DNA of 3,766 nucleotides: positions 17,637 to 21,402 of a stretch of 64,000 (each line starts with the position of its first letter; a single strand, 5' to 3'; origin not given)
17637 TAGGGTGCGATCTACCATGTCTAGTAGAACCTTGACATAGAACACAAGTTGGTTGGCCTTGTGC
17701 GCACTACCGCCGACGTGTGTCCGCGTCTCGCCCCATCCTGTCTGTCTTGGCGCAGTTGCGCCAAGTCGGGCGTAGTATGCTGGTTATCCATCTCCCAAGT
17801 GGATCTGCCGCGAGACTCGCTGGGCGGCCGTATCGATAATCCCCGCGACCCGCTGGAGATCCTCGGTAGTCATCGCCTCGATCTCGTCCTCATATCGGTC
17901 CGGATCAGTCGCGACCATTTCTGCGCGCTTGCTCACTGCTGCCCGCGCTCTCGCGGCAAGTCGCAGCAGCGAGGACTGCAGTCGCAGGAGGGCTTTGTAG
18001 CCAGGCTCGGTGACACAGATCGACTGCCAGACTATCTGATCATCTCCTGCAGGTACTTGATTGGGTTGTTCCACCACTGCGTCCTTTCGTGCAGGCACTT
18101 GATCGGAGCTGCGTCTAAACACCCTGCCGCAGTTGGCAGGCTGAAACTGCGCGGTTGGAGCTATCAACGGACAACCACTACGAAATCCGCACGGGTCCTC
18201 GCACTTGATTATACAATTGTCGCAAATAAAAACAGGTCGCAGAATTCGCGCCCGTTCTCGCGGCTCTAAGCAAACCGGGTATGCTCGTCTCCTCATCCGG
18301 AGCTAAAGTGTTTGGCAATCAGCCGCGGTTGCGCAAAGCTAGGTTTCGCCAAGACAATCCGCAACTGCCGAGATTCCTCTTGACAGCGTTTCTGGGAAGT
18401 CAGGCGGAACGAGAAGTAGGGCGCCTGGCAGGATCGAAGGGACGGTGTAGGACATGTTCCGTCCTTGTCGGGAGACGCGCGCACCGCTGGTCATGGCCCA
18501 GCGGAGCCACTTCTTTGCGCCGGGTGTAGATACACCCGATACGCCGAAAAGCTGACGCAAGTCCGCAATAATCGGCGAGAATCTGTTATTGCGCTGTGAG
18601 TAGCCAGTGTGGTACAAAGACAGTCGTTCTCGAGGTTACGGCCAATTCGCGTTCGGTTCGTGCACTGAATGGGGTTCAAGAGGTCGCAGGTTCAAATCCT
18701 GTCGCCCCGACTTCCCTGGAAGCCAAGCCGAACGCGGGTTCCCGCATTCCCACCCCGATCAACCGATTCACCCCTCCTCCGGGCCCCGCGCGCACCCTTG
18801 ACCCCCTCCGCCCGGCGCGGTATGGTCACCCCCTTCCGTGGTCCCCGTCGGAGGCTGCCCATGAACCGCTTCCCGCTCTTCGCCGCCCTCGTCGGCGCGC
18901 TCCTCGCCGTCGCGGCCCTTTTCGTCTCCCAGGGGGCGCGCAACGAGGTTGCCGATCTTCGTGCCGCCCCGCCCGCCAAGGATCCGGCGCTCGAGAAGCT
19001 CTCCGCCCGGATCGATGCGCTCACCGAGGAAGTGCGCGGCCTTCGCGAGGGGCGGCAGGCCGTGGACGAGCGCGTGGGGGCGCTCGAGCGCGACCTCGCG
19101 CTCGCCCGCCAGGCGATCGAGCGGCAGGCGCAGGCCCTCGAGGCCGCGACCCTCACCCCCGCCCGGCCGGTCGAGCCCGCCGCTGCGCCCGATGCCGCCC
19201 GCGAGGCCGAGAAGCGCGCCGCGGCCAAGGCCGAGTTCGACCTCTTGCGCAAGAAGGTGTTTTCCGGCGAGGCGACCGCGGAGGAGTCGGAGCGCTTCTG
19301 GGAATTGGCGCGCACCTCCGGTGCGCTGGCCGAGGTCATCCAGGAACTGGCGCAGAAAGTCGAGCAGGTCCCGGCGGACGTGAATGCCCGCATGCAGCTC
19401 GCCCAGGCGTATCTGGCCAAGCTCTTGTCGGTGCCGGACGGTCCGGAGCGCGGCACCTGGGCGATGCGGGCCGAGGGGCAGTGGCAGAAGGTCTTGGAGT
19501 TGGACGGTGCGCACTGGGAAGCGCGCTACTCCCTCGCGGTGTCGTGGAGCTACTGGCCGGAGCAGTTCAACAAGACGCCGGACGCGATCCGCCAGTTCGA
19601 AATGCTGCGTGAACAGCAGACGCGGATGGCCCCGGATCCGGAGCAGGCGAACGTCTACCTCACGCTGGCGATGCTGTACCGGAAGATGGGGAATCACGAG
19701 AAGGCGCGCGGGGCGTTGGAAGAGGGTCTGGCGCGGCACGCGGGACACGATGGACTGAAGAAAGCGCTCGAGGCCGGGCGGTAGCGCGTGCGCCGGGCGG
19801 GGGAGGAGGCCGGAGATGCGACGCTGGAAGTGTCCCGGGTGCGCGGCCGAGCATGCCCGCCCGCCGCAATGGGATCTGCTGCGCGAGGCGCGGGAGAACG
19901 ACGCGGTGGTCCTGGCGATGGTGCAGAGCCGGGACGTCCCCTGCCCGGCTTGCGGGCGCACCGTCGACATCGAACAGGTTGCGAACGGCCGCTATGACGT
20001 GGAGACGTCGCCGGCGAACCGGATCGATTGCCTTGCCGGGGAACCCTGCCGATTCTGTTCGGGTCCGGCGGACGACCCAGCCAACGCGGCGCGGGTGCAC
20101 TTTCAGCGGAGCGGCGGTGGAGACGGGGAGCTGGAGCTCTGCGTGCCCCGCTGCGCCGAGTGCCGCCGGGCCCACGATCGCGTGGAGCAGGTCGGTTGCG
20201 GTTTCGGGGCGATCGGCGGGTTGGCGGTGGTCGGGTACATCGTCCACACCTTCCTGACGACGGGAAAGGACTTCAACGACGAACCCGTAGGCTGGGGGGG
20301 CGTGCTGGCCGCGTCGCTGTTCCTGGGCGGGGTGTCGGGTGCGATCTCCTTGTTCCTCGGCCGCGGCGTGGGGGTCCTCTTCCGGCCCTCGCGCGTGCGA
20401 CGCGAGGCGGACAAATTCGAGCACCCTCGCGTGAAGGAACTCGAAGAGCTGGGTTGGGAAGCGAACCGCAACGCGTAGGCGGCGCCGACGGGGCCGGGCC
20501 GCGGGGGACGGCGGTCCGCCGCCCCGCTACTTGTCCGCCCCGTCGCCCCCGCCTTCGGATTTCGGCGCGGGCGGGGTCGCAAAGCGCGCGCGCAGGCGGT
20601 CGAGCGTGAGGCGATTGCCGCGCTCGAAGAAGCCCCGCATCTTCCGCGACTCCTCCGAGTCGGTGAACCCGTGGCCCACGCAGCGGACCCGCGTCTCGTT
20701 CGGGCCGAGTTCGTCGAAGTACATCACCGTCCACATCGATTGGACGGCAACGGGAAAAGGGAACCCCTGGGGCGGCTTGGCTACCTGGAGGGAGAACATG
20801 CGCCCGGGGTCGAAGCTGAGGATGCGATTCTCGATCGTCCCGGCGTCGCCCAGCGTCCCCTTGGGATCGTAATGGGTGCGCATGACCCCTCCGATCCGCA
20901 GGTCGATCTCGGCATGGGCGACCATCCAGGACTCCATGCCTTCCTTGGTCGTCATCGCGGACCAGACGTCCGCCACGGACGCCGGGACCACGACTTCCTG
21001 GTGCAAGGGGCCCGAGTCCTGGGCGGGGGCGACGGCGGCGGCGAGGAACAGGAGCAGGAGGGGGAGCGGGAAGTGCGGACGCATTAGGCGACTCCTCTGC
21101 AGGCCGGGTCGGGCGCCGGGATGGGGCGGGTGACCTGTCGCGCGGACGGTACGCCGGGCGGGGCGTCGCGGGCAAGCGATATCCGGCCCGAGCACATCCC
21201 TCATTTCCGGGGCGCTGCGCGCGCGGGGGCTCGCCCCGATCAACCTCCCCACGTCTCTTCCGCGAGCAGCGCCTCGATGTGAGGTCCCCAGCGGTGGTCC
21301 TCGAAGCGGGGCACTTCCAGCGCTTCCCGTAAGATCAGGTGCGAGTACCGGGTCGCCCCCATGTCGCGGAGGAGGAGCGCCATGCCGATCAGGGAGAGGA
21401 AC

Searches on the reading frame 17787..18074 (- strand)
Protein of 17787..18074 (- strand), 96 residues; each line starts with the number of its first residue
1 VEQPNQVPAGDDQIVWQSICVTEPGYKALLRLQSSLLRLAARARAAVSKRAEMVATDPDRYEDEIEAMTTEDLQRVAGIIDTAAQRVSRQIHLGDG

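Call 68: predict_structure(protein=window:17787-18074:-)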
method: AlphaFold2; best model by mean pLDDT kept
length: 96 residues; sequences in the alignment: 1
mean_pLDDT: 79.3   pTM: 0.60
mean pLDDT of the five models: 79.3, 72.3, 71.1, 67.9, 61.9
residues with pLDDT >= 90: 17; 70-90: 61; 50-70: 9; < 50: 9
segments of 3 or more residues with pLDDT < 50: 1-4, 6-8
pLDDT, mean of each block of 10 residues (from residue 1): 45 67 90 90 89 88 78 86 83 76
secondary structure, 60 per line:
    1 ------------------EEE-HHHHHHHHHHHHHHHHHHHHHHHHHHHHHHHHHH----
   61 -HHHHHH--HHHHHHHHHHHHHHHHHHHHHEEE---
elements in order: E19-21 H23-56 H62-67 H70-90 E91-93

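Call 71: fold_search(model_id=the predicted structure, library=pdb)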
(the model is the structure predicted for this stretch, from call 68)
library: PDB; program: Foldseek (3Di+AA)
matches with E <= 10: 257; with E <= 0.001: 0
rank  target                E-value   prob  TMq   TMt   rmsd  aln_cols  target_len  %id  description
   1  2eul_A                3.0e-01  0.97  0.57  0.38   3.1        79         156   11  Structure of the transcription factor Gfh1. (released 2005-11-15)
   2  8qaf                  4.9e-01  0.98  0.51  0.80   2.9        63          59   10  X-ray crystal structure of a de novo designed single-chain antiparallel 8-helix coiled-coil alpha-helical barrel, sc-apC (released 2024-07-03)
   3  2vrz_A                5.9e-01  0.90  0.54  0.53   3.5        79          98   13  Structural analysis of homodimeric staphylococcal aureus EsxA (released 2008-08-26)
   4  2vs0_A                8.1e-01  0.87  0.55  0.62   3.2        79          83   14  Structural analysis of homodimeric staphylococcal aureus virulence factor EsxA (released 2008-08-26)
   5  4j10_A                8.1e-01  0.84  0.53  0.57   4.5        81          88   15  The crystal structure of a secreted protein ESXB (SeMet-labeled) from Bacillus anthracis str. Sterne (released 2013-02-13)
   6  4j11_A                8.1e-01  0.82  0.53  0.58   4.6        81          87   15  The crystal structure of a secreted protein ESXB (wild-type, in P21 space group) from Bacillus anthracis str. sterne (released 2013-02-13)
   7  4j7j_A                8.6e-01  0.84  0.53  0.58   4.5        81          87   15  The crystal structure of a secreted protein EsxB (Mutant G53A) from Bacillus anthracis str. Sterne (released 2013-03-06)
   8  4j7k_A                8.6e-01  0.82  0.53  0.56   4.5        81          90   15  The crystal structure of a secreted protein EsxB (Mutant E54Q) from Bacillus anthracis str. Sterne (released 2013-03-06)
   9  4j11_C                9.2e-01  0.82  0.53  0.55   4.5        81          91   15  The crystal structure of a secreted protein ESXB (wild-type, in P21 space group) from Bacillus anthracis str. sterne (released 2013-02-13)
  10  4j7k_C                9.2e-01  0.80  0.53  0.55   4.5        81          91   15  The crystal structure of a secreted protein EsxB (Mutant E54Q) from Bacillus anthracis str. Sterne (released 2013-03-06)
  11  4j41_A                9.8e-01  0.75  0.54  0.58   6.9        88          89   14  The crystal structure of a secreted protein EsxB (Mutant P67A) from Bacillus anthracis str. Sterne (released 2013-02-20)
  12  2vs0_B                1.0e+00  0.85  0.57  0.64   2.8        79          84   11  Structural analysis of homodimeric staphylococcal aureus virulence factor EsxA (released 2008-08-26)
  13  4j10_B                1.0e+00  0.80  0.53  0.61   3.5        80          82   15  The crystal structure of a secreted protein ESXB (SeMet-labeled) from Bacillus anthracis str. Sterne (released 2013-02-13)
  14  4j7j_B                1.0e+00  0.77  0.53  0.58   3.7        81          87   15  The crystal structure of a secreted protein EsxB (Mutant G53A) from Bacillus anthracis str. Sterne (released 2013-03-06)
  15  2vrz_B                1.1e+00  0.82  0.56  0.63   3.3        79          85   11  Structural analysis of homodimeric staphylococcal aureus EsxA (released 2008-08-26)
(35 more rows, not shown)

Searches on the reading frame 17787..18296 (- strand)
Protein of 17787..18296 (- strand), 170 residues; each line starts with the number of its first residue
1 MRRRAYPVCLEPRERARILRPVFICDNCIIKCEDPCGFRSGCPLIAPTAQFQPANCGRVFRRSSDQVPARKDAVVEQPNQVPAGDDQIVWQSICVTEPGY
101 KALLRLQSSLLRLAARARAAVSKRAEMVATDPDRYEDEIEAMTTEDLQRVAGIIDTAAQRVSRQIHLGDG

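Call 7: search_protein_families(library=padloc, proteins=[window:17787-18296:-], max_evalue=1)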
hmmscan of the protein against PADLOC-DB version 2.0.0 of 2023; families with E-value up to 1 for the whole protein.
window:17787-18296:- (170 aa): 0 families

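Call 9: search_protein_families(library=pfam, proteins=[window:17787-18296:-], max_evalue=1)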
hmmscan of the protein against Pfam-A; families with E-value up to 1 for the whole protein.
window:17787-18296:- (170 aa): 2 families
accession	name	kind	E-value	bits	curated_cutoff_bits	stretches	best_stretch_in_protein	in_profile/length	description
PF06689.19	zf-C4_ClpX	-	0.022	15.1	27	1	22-34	23-35/39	ClpX C4-type zinc finger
PF17388.7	GP24_25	-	0.2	12.5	27.4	1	109-162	35-89/124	Mycobacteriophage tail assembly protein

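Call 10: search_protein_families(library=ncbifam, proteins=[window:17787-18296:-], max_evalue=1)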
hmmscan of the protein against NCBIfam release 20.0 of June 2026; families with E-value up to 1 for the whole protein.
window:17787-18296:- (170 aa): 0 families

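Call 14: find_homologous_proteins(query=window:17787-18296:-)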
Query window:17787-18296:- (170 aa): 1 proteins with E <= 0.001 among 380 candidates.
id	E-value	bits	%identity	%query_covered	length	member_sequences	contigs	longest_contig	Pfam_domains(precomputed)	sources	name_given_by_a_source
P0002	1.5e-52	196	99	56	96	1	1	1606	-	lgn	-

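Call 16: find_encoding_contigs(protein=P0002, flank=10000)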
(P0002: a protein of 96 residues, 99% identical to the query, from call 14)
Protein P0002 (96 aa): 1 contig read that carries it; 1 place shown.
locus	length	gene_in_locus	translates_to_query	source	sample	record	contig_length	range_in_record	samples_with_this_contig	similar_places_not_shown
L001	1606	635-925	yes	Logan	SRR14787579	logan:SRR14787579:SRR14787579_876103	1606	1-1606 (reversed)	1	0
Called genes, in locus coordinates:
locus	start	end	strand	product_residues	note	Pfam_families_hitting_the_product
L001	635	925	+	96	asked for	-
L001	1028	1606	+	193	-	?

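Call 45: search_dna_similar(query=window:17787-18296:-, collection=plasmids, mode=protein, max_evalue=1, max_rows=10)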
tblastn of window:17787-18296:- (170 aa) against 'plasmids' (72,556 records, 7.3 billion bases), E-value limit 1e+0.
No match.

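Call 48: search_protein_families(library=phrogs, proteins=[window:17787-18296:-], max_evalue=1)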
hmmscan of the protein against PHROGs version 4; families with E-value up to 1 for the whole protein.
window:17787-18296:- (170 aa): 1 family
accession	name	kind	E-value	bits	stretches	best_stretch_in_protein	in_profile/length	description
phrog_330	-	tail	0.32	12.5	1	109-163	35-89/123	tail assembly chaperone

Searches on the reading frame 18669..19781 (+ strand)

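Call 21: search_protein_families(library=pfam, proteins=[window:18669-19781:+], max_evalue=0.001)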
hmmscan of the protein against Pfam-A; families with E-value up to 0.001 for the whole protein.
window:18669-19781:+ (371 aa): 4 families
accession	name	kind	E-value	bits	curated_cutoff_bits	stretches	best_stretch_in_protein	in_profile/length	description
PF13431.12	TPR_17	-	2.7e-06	27.7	24.4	0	323-347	9-33/34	Tetratricopeptide repeat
PF13424.12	TPR_12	-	5.4e-06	27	30.1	1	305-355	21-73/77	Tetratricopeptide repeat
PF14559.12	TPR_19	-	1.2e-05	25.9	25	1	323-360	21-58/68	Tetratricopeptide repeat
PF13428.12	TPR_14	-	0.00089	20.2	23.5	1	328-364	2-38/44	Tetratricopeptide repeat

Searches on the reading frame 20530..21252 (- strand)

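Call 72: search_protein_families(library=pfam, proteins=[window:20530-21252:-], max_evalue=0.00001)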
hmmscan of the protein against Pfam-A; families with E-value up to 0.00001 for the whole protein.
window:20530-21252:- (241 aa): 2 families
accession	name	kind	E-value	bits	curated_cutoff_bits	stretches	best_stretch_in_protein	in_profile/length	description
PF08327.17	AHSA1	-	5.7e-11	43.2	22.1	1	91-224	2-124/125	Activator of Hsp90 ATPase homolog 1-like protein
PF10604.15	Polyketide_cyc2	-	1.1e-08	36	27.4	1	85-224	6-141/142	Polyketide cyclase / dehydrase and lipid transport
